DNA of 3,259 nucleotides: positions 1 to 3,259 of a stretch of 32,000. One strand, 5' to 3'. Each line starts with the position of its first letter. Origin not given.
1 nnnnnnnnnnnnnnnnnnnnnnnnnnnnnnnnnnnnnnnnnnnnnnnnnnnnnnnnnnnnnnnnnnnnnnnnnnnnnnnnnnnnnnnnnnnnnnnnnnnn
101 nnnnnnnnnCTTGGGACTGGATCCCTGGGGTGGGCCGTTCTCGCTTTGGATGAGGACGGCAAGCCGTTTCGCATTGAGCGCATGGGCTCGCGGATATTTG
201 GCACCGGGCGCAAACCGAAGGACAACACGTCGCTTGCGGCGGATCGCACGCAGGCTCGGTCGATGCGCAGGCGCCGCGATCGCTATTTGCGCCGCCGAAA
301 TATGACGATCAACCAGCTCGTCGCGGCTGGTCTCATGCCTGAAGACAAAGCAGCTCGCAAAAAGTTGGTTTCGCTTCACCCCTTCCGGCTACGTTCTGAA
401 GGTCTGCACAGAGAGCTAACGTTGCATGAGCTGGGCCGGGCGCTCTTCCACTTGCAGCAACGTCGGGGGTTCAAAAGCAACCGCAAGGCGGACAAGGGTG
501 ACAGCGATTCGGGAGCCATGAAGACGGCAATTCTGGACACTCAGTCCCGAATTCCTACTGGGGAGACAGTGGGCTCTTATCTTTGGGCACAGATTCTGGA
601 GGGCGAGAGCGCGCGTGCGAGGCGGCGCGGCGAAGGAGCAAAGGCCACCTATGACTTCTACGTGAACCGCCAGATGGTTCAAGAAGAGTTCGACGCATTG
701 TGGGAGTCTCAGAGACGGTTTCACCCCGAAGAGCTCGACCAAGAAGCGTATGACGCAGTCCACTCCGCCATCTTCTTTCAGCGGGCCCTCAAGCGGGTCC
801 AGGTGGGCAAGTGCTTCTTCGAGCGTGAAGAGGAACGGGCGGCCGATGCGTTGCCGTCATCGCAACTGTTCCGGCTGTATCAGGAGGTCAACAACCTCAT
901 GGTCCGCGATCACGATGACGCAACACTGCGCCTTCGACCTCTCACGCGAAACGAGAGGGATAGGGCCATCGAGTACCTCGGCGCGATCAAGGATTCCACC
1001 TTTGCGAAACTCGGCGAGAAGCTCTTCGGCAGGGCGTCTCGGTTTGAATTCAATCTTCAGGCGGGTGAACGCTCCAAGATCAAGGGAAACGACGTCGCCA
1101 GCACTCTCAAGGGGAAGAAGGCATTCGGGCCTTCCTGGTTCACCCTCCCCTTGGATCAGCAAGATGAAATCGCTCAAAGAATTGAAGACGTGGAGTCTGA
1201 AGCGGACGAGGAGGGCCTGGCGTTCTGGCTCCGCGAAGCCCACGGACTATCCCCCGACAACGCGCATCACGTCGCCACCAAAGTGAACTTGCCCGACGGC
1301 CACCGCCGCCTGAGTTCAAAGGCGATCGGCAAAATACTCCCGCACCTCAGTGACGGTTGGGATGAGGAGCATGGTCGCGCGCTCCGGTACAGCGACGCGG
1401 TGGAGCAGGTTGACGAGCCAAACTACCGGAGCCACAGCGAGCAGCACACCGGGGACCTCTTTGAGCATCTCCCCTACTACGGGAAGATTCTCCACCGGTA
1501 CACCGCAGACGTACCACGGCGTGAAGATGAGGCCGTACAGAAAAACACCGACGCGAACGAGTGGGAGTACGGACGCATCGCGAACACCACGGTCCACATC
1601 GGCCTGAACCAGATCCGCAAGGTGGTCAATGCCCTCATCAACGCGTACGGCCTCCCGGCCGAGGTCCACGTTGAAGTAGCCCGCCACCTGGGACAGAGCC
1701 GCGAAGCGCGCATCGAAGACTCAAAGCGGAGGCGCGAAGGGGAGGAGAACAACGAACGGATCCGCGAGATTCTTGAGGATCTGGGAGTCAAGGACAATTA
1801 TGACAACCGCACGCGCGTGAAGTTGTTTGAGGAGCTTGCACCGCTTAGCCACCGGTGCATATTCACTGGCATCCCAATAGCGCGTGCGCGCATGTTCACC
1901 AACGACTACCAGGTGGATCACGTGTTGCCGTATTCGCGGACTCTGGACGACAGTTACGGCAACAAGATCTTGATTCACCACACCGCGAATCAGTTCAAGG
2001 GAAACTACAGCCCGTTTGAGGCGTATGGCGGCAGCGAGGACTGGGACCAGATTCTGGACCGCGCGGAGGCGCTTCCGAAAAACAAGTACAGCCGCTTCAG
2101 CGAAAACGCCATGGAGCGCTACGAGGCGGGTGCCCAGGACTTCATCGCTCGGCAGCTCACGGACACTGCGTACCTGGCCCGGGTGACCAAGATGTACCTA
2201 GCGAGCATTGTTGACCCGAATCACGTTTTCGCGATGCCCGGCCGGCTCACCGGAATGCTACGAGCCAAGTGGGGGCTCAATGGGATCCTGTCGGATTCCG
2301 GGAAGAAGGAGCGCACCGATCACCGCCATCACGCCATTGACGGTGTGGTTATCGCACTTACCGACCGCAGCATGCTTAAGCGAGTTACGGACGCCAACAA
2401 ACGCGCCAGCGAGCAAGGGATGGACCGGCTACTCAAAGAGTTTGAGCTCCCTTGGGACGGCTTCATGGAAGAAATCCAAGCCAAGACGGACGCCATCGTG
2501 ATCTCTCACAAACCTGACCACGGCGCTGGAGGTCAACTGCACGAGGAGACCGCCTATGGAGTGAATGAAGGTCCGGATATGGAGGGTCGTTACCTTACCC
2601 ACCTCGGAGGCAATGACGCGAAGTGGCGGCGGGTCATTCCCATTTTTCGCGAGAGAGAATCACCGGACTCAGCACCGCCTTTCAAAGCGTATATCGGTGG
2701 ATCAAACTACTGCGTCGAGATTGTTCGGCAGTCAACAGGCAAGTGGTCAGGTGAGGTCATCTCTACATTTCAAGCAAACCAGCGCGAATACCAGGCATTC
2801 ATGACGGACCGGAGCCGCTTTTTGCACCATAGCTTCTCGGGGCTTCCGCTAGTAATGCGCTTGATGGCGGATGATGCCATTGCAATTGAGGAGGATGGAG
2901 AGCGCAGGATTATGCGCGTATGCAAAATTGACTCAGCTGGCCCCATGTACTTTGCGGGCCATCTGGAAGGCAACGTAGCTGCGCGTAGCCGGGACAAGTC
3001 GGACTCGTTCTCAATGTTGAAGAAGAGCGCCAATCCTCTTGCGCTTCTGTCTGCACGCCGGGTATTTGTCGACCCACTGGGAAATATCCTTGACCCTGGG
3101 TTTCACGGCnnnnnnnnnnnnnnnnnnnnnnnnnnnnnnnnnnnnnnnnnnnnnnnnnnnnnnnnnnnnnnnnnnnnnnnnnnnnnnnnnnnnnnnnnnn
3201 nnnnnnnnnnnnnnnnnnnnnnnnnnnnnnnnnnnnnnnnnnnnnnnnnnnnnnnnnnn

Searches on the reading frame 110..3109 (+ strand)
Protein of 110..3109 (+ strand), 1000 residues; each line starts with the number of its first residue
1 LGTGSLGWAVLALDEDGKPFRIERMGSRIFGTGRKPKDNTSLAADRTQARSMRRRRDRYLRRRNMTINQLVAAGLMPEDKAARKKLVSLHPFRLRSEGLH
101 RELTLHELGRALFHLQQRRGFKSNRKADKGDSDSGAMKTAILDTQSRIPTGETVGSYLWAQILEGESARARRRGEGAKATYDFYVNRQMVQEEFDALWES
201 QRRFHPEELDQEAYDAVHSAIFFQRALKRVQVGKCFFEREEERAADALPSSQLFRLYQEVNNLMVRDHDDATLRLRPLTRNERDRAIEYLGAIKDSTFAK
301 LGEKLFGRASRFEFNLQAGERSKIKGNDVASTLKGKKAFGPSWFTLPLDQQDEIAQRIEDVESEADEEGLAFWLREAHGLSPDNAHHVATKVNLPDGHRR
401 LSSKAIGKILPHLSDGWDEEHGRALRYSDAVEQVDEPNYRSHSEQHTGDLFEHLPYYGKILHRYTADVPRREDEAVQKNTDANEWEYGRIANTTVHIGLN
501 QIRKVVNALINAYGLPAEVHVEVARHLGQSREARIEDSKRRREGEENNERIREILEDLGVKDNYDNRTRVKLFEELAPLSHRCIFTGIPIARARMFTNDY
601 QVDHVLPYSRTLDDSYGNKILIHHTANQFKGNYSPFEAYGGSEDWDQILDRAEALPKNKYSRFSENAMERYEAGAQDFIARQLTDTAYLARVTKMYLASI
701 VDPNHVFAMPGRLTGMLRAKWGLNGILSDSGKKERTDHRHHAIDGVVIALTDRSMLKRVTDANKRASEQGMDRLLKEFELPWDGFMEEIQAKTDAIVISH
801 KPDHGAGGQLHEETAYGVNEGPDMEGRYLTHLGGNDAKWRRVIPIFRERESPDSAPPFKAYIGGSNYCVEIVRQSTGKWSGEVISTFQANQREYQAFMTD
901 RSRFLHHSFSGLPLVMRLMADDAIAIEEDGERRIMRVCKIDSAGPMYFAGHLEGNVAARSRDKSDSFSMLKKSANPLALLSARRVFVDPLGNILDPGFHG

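Call 11: find_homologous_proteins(query=window:110-3109:+, max_evalue=1e-20)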
Query window:110-3109:+ (1000 aa): 2533 proteins with E <= 1e-20 among 8000 candidates; the best 120 are listed.
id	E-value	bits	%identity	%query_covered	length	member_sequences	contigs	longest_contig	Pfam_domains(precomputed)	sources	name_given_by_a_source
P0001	0.0e+0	2292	100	100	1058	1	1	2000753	PF13395.13,PF18470.7,PF18541.8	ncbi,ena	-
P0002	0.0e+0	1361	62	100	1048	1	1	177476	PF13395.13,PF18470.7,PF18541.8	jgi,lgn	jgi:CRISPR-associated endonuclease Csn1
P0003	0.0e+0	1267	57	100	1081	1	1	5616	PF13395.13,PF18470.7,PF18541.8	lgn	-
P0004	0.0e+0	1241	56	100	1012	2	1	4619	PF13395.13,PF01844.30,PF18470.7,PF18541.8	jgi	jgi:CRISPR-associated endonuclease Csn1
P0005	0.0e+0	1223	56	100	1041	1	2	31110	PF13395.13,PF18541.8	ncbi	-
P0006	0.0e+0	1219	56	100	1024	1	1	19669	PF13395.13,PF18470.7,PF18541.8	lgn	-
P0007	0.0e+0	1201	56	100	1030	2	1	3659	PF13395.13,PF18470.7,PF18541.8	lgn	-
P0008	0.0e+0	1194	55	100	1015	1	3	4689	PF13395.13,PF18470.7,PF18541.8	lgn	-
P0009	0.0e+0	1178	55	100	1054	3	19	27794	PF13395.13,PF18470.7,PF18541.8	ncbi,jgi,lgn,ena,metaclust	metaclust:\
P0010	0.0e+0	1177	54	100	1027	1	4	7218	PF13395.13,PF18541.8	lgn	-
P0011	0.0e+0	1165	55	100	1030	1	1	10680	PF13395.13,PF18541.8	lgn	-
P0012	0.0e+0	1164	55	100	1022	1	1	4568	PF13395.13,PF18541.8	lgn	-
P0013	0.0e+0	1160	54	100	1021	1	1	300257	PF13395.13,PF18470.7,PF18541.8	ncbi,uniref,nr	ncbi:type II CRISPR RNA-guided endonuclease Cas9 [Demequina sediminicola]|uniref:type II CRISPR RNA-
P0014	0.0e+0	1151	54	100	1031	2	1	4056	PF13395.13,PF01844.30,PF18470.7,PF18541.8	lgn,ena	-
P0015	0.0e+0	1148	54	100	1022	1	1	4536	PF13395.13,PF18541.8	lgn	-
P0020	0.0e+0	1114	51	100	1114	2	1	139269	PF13395.13,PF18470.7,PF18541.8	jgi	jgi:CRISPR-associated endonuclease Csn1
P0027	0.0e+0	1018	49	100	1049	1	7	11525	PF13395.13,PF18470.7,PF18541.8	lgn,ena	-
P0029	1.2e-291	988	49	100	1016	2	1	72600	PF13395.13,PF18470.7,PF18541.8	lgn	-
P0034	2.6e-280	951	46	100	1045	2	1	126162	PF13395.13,PF18470.7,PF18541.8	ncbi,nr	ncbi:MAG: type II CRISPR RNA-guided endonuclease Cas9 [Cryobacterium sp.]|nr:type II CRISPR RNA-guid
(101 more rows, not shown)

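Call 15: find_related_loci(query=A1, collection=genome_contigs, flank=6000)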
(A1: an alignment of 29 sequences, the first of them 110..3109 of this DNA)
Query A1 (1000 aa) in genome_contigs; peptide patterns used: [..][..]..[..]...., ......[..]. (x = any residue, [..] = any of these).
599 stretches matched a pattern (row limit reached: there are more); 501 encode a relative of the query (tblastn E <= 1e-3); the best 80 are kept; 80 distinct loci.
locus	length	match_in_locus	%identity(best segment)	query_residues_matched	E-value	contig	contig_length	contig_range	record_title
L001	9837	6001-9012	41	1-993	0e+0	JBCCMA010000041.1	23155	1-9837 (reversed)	MAG: Pseudomonadota bacterium isolate P01_C01_bin.4 k141_508486_length_23155_cov_13.0000, whole genome shotgun sequence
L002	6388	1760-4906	45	1-996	0e+0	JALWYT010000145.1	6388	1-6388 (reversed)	MAG: Thiotrichaceae bacterium isolate T2_metabat1_scaf2bin.031 T2_NODE_21762_length_6388_cov_1.932599, whole genome shot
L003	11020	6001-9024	39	1-998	0e+0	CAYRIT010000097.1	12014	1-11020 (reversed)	MAG TPA_asm: uncultured Hydrogenophaga sp. isolate binchicken_co235_249 genome assembly, contig: NODE_12851_length_12014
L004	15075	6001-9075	40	1-1000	0e+0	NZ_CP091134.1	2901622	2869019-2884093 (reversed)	MAG: Nitrosomonas sp. isolate MAG_20 chromosome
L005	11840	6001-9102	40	1-995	0e+0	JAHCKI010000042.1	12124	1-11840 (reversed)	MAG: Rhodospirillales bacterium isolate TGS_PRO24 PRO24_42, whole genome shotgun sequence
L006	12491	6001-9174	39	1-998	0e+0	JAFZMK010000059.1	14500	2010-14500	MAG: Rhodocyclaceae bacterium isolate RGIG7899 Water_buffalos_Reticulum.Co__c440830, whole genome shotgun sequence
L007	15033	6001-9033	39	1-998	0e+0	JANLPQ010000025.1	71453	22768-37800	MAG: Polaromonas sp. isolate OTE_38_metabat_320 OTE_38_k141_1443486, whole genome shotgun sequence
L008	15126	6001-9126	40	1-998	0e+0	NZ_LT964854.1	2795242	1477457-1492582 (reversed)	Ottowia massiliensis strain Marseille-P4747, whole genome shotgun sequence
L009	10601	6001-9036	39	1-998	0e+0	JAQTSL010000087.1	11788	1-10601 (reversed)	MAG: Rhodoferax sp. isolate STB_186 NODE_13803_length_11788_cov_2.755081_Sandtown_B, whole genome shotgun sequence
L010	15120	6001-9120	40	1-1000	0e+0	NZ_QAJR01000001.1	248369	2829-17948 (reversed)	Acidovorax sp. FJL06 F6_GGCTAC-1_contig_1, whole genome shotgun sequence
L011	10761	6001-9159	40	1-997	0e+0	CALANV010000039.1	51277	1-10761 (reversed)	MAG TPA_asm: uncultured Rhodospirillales bacterium isolate SRR5251193_bin.29_CONCOCT_v1.1_MAG genome assembly, contig: E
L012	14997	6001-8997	40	1-998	0e+0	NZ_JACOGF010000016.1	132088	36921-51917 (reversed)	Undibacterium hunanense strain CY18W NODE_16_length_132088_cov_26.459401_16, whole genome shotgun sequence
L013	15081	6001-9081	39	1-1000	0e+0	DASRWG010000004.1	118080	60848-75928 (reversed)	MAG TPA_asm: Gallionella sp. isolate SMAG_U10601 k141_184923, whole genome shotgun sequence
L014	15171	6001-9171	39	1-993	0e+0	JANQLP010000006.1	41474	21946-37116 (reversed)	MAG: Hyphomicrobiales bacterium isolate PL25a_bin.62 k99_3581301, whole genome shotgun sequence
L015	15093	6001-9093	40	1-1000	0e+0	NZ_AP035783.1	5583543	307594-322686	Acidovorax sacchari strain HC-19 chromosome, complete genome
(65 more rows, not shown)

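Call 16: find_encoding_contigs(protein=P0001, flank=10000, max_places=3)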
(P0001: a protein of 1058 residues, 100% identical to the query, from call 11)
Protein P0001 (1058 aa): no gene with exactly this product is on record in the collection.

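Call 17: find_encoding_contigs(protein=P0002, flank=8000, max_places=3)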
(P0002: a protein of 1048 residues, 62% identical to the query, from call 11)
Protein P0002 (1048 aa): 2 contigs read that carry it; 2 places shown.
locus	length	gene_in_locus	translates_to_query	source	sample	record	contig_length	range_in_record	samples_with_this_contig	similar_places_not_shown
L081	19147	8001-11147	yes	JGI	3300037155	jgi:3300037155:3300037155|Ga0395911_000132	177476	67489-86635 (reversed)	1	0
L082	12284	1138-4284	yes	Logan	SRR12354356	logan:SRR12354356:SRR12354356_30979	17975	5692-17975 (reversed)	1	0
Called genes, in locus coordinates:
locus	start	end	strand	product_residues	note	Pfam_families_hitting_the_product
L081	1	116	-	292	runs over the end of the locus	PF05175:MTS, PF06325:PrmA (weak), PF13649:Methyltransf_25 (weak)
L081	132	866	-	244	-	PF09995:MPAB_Lcp_cat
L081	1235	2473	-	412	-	PF00909:Ammonium_transp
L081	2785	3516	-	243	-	PF13489:Methyltransf_23 (weak), PF08241:Methyltransf_11, PF08242:Methyltransf_12, PF13649:Methyltransf_25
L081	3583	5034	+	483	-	-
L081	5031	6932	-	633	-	PF00009:GTP_EFTU, PF22042:EF-G_D2, PF03144:GTP_EFTU_D2, PF00679:EFG_C, PF21018:BipA_C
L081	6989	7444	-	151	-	PF21531:Rv2175c_wHTH (weak), PF12728:HTH_17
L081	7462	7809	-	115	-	-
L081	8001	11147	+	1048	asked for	PF18470:Cas9_a (weak), PF13395:HNH_4, PF18541:RuvC_III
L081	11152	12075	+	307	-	PF01867:Cas_Cas1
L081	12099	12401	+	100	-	PF09827:CRISPR_Cas2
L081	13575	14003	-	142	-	PF01850:PIN (weak), PF13470:PIN_3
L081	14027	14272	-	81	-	-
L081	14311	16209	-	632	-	PF01807:Zn_ribbon_DnaG, PF08275:DNAG_N, PF01751:Toprim, PF13155:Toprim_2, PF13662:Toprim_4, PF10410:DnaB_bind, PF08278:DnaG_DnaB_bind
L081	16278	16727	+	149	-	PF22091:DUF6941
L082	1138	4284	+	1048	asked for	PF18470:Cas9_a (weak), PF13395:HNH_4, PF18541:RuvC_III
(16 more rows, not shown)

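Call 18: find_encoding_contigs(protein=P0013, flank=8000, max_places=3)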
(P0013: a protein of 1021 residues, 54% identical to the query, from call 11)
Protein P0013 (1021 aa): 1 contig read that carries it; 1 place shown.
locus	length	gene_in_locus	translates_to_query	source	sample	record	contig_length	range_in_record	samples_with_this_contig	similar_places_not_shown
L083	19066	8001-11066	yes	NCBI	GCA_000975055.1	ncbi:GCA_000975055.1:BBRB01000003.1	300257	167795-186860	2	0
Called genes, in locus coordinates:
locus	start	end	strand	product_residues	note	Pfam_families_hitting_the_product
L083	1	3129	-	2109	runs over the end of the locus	-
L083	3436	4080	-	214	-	PF00072:Response_reg, PF00196:GerE, PF08281:Sigma70_r4_2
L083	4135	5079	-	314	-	PF01149:Fapy_DNA_glyco, PF06831:H2TH, PF06827:zf-FPG_IleRS (weak)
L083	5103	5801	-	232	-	PF14622:Ribonucleas_3_3, PF00636:Ribonuclease_3, PF00035:dsrm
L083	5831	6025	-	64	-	PF01783:Ribosomal_L32p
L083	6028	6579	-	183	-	PF02620:YceD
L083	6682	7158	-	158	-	PF01467:CTP_transf_like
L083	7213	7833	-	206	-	PF03602:Cons_hypoth95, PF05175:MTS (weak)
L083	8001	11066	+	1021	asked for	PF18470:Cas9_a (faint), PF13395:HNH_4, PF18541:RuvC_III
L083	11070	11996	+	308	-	PF01867:Cas_Cas1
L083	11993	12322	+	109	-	PF09827:CRISPR_Cas2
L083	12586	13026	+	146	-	-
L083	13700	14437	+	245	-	-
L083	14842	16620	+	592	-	PF00553:CBM_2, PF00150:Cellulase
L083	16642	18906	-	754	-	-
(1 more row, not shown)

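Call 23: find_related_loci(query=window:110-3109:+, collection=metagenome_contigs, flank=8000)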
Query window:110-3109:+ (1000 aa) in metagenome_contigs; peptide patterns used: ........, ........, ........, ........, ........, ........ (x = any residue, [..] = any of these).
53 stretches matched a pattern, but none encodes a relative of the query by tblastn (E <= 1e-3).

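Call 25: find_encoding_contigs(protein=P0005, flank=8000, max_places=2)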
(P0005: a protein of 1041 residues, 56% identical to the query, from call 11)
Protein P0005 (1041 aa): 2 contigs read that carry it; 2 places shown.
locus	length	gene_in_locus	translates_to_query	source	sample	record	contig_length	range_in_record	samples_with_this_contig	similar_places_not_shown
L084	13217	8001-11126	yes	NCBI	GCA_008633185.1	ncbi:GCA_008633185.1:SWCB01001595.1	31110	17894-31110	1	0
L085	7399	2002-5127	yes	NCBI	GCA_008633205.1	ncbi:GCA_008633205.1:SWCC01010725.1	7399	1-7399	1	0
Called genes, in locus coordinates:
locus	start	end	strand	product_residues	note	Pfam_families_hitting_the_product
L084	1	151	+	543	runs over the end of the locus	PF01590:GAF, PF13185:GAF_2, PF13492:GAF_3 (faint), PF01590:GAF (weak), PF13185:GAF_2 (weak), PF07730:HisKA_3, PF02518:HATPase_c (weak)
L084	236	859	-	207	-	PF00072:Response_reg, PF00196:GerE, PF08281:Sigma70_r4_2 (weak)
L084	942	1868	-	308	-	PF01149:Fapy_DNA_glyco, PF06831:H2TH, PF06827:zf-FPG_IleRS (weak)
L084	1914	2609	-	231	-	PF22935:RM44_endonuclase (faint), PF14622:Ribonucleas_3_3, PF00636:Ribonuclease_3, PF00035:dsrm, PF14709:DND1_DSRM (weak)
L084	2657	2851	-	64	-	PF01783:Ribosomal_L32p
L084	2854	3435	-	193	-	PF02620:YceD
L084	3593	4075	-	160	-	PF01467:CTP_transf_like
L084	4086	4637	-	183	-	PF03602:Cons_hypoth95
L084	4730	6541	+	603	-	PF00553:CBM_2, PF00150:Cellulase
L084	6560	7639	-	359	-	PF00563:EAL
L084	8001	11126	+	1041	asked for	PF13395:HNH_4, PF18541:RuvC_III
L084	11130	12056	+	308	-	PF01867:Cas_Cas1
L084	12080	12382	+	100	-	PF09827:CRISPR_Cas2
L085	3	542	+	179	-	?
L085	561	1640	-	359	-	PF00563:EAL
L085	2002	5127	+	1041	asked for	PF13395:HNH_4, PF18541:RuvC_III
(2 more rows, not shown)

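Call 26: find_encoding_contigs(protein=P0009, flank=8000, max_places=4)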
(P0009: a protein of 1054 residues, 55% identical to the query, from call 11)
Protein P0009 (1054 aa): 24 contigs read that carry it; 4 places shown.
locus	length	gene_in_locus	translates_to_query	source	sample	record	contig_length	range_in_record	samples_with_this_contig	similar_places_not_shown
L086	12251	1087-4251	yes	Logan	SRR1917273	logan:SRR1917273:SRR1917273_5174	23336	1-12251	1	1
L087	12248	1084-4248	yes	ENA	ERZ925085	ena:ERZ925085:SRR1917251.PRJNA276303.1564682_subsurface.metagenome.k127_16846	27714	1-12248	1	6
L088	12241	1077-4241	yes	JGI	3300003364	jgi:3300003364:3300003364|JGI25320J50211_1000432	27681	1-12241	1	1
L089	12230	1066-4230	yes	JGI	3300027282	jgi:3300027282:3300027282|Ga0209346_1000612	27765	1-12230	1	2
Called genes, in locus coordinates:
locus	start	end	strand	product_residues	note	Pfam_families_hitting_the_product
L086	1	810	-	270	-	?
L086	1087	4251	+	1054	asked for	PF18470:Cas9_a (weak), PF13395:HNH_4, PF18541:RuvC_III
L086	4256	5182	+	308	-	PF01867:Cas_Cas1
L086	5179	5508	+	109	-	PF09827:CRISPR_Cas2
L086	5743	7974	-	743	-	PF17191:RecG_wedge (weak), PF01336:tRNA_anti-codon (weak), PF04851:ResIII (weak), PF00270:DEAD, PF00271:Helicase_C, PF19833:RecG_dom3_C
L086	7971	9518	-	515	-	PF02734:Dak2, PF21645:FakA-like_M, PF13684:FakA-like_C (faint)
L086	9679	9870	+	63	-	PF00830:Ribosomal_L28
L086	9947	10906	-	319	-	PF01734:Patatin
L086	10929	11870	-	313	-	PF00586:AIRS, PF02769:AIRS_C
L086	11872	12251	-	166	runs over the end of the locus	-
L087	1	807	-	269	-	?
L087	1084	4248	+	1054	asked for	PF18470:Cas9_a (weak), PF13395:HNH_4, PF18541:RuvC_III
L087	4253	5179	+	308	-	PF01867:Cas_Cas1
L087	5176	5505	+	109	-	PF09827:CRISPR_Cas2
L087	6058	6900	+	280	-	-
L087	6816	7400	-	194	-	-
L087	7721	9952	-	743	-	PF17191:RecG_wedge (weak), PF01336:tRNA_anti-codon (weak), PF04851:ResIII (weak), PF00270:DEAD, PF00271:Helicase_C, PF19833:RecG_dom3_C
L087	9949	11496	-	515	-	PF02734:Dak2, PF21645:FakA-like_M, PF13684:FakA-like_C (faint)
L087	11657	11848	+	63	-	PF00830:Ribosomal_L28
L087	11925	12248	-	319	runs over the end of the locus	PF01734:Patatin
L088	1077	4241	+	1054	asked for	PF18470:Cas9_a (weak), PF13395:HNH_4, PF18541:RuvC_III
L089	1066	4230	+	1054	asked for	PF18470:Cas9_a (weak), PF13395:HNH_4, PF18541:RuvC_III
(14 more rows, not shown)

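Call 27: find_encoding_contigs(protein=P0020, flank=8000, max_places=2)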
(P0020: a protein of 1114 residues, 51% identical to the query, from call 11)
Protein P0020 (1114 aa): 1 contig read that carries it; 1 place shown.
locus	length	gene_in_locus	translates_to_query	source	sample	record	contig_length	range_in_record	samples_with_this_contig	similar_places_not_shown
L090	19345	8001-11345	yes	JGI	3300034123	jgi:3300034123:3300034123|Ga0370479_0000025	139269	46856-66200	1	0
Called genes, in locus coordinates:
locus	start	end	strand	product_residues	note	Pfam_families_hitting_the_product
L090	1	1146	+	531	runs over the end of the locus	PF03853:YjeF_N, PF01256:Carb_kinase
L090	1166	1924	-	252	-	PF05175:MTS, PF06325:PrmA (weak), PF13649:Methyltransf_25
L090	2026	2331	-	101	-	PF08922:DUF1905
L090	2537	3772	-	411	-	PF00909:Ammonium_transp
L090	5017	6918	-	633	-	PF00009:GTP_EFTU, PF22042:EF-G_D2, PF03144:GTP_EFTU_D2, PF00679:EFG_C, PF21018:BipA_C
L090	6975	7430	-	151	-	PF21531:Rv2175c_wHTH (weak), PF12728:HTH_17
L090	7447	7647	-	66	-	-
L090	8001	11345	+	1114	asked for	PF18470:Cas9_a (weak), PF13395:HNH_4, PF18541:RuvC_III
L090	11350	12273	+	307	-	PF01867:Cas_Cas1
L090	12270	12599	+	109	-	PF09827:CRISPR_Cas2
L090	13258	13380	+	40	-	-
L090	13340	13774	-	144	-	PF01850:PIN (weak), PF13470:PIN_3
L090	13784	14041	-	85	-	-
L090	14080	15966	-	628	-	PF01807:Zn_ribbon_DnaG, PF08275:DNAG_N, PF01751:Toprim (weak), PF13155:Toprim_2, PF13662:Toprim_4, PF10410:DnaB_bind, PF08278:DnaG_DnaB_bind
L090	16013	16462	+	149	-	PF22091:DUF6941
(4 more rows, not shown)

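Call 28: find_encoding_contigs(protein=P0006, flank=8000, max_places=2)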
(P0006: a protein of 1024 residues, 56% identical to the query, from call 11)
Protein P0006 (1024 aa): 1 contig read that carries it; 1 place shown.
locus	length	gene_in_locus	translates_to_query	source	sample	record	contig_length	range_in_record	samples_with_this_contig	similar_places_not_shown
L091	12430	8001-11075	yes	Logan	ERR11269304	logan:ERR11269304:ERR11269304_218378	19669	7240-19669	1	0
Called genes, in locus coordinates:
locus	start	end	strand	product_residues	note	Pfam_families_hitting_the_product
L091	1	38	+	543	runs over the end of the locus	PF01590:GAF, PF13185:GAF_2, PF13492:GAF_3 (faint), PF01590:GAF (weak), PF13185:GAF_2 (weak), PF07730:HisKA_3, PF02518:HATPase_c (weak)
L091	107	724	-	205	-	PF00072:Response_reg, PF08281:Sigma70_r4_2 (weak), PF00196:GerE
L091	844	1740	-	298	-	PF01149:Fapy_DNA_glyco, PF06831:H2TH, PF06827:zf-FPG_IleRS (weak)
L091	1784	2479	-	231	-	PF14622:Ribonucleas_3_3, PF00636:Ribonuclease_3, PF00035:dsrm, PF14709:DND1_DSRM (weak)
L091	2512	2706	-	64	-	PF01783:Ribosomal_L32p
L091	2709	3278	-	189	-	PF02620:YceD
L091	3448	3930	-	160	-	PF01467:CTP_transf_like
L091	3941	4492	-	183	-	PF03602:Cons_hypoth95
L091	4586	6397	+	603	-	PF00553:CBM_2, PF00150:Cellulase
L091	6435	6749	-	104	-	PF00563:EAL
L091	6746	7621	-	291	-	PF00563:EAL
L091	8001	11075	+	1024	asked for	PF18470:Cas9_a (weak), PF13395:HNH_4, PF18541:RuvC_III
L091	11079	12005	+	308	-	PF01867:Cas_Cas1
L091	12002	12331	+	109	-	PF09827:CRISPR_Cas2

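Call 42: find_encoding_contigs(protein=P0011, flank=8000, max_places=2)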
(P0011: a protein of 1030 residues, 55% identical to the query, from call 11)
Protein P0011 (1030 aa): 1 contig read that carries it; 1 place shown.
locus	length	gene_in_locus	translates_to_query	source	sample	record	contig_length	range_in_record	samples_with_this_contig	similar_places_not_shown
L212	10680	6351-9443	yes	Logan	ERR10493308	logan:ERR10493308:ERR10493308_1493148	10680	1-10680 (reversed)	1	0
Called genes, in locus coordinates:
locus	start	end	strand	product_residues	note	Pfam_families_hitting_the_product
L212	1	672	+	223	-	?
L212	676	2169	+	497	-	PF00361:Proton_antipo_M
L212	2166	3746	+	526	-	PF00361:Proton_antipo_M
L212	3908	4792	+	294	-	PF00348:polyprenyl_synt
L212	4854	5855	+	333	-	-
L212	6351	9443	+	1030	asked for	PF13395:HNH_4, PF18541:RuvC_III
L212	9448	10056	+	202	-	PF01867:Cas_Cas1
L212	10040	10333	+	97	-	-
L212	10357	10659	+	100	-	PF09827:CRISPR_Cas2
